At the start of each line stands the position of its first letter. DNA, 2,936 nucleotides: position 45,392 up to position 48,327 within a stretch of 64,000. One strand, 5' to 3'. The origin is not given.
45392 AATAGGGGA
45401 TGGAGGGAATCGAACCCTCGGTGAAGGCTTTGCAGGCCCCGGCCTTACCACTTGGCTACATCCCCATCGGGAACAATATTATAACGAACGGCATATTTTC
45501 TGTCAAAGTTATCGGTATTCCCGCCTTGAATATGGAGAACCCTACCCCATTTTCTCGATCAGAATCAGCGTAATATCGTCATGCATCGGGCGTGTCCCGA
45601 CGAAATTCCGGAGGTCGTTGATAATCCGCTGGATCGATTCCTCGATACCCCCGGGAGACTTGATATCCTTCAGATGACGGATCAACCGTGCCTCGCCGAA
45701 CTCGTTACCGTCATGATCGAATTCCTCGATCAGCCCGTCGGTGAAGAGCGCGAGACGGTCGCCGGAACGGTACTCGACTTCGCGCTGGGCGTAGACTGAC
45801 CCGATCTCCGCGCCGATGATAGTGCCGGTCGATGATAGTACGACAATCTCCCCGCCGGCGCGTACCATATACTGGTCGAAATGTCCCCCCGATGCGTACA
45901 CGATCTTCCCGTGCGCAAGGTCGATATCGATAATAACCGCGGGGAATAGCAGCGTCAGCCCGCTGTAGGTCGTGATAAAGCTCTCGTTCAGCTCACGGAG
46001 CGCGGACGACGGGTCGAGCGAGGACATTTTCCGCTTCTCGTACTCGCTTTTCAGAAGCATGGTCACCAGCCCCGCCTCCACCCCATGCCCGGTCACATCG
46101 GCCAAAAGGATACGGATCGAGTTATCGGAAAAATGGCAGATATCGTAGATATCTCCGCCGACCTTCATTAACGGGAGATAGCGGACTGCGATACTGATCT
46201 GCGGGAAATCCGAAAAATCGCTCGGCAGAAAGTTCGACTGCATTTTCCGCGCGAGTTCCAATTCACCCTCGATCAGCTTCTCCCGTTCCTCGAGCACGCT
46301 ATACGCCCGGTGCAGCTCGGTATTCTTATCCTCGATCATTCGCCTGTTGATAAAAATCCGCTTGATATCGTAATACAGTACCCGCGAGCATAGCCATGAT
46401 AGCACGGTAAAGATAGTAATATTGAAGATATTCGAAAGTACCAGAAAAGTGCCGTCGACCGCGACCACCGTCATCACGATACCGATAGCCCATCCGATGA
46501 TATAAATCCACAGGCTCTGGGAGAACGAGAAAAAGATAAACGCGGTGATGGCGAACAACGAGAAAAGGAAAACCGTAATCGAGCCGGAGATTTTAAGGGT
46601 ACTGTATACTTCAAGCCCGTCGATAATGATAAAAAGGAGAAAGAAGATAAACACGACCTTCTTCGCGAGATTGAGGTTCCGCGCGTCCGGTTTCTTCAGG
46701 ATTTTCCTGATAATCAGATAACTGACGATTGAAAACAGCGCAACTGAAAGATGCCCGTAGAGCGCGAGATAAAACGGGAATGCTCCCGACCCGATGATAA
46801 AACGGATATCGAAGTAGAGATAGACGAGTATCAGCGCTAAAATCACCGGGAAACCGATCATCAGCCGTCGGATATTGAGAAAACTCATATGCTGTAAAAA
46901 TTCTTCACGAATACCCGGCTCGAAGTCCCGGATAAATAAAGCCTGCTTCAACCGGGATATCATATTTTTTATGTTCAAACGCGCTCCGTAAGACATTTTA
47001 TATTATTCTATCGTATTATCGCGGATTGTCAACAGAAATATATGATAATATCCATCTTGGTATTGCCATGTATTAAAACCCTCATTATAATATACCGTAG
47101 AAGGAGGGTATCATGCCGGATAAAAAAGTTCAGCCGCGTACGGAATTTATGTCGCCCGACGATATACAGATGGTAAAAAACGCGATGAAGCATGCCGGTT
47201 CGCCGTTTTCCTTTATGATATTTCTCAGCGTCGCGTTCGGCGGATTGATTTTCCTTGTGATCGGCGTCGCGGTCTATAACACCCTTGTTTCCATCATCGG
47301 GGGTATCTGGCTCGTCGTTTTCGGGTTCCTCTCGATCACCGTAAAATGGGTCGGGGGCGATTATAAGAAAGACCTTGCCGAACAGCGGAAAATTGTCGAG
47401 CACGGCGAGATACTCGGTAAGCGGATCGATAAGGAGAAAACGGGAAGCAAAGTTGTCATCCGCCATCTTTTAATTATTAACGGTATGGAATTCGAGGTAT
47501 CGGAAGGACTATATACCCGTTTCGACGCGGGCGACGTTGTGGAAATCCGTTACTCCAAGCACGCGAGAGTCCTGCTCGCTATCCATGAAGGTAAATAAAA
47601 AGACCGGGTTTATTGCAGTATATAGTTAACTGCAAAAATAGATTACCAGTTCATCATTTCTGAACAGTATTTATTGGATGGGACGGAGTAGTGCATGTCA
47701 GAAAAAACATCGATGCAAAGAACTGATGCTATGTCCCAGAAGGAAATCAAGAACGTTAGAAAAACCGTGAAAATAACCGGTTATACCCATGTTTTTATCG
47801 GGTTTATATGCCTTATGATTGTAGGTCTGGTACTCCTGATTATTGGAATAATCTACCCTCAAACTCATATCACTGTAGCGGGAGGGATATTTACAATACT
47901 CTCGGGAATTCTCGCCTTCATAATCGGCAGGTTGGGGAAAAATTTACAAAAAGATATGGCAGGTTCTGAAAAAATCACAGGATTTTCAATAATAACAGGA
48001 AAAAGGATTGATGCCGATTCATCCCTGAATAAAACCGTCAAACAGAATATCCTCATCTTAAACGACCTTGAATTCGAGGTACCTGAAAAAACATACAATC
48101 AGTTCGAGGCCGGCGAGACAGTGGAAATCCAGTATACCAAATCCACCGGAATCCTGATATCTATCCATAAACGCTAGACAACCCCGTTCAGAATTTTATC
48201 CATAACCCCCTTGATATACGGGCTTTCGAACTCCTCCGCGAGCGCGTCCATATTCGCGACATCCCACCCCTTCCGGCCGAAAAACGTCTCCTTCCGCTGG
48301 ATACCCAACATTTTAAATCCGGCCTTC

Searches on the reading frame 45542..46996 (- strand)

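Call 77: search_protein_families(library=pfam, proteins=[window:45542-46996:-], max_evalue=0.001)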
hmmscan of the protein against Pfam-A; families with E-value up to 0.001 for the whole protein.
window:45542-46996:- (484 aa): 1 family
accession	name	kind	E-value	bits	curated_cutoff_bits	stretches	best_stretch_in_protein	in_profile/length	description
PF07228.17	SpoIIE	-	2.1e-40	139.2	25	1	291-481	2-190/192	Stage II sporulation protein E (SpoIIE)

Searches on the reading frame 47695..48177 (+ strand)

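Call 77: search_protein_families(library=pfam, proteins=[window:47695-48177:+], max_evalue=0.001)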
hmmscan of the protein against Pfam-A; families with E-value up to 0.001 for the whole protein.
window:47695-48177:+ (160 aa): 1 family
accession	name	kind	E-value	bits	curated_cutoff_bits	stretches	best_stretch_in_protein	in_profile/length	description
PF05915.17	TMEM_230_134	-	0.00026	21.5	26.8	1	5-78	22-94/119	Transmembrane proteins 230/134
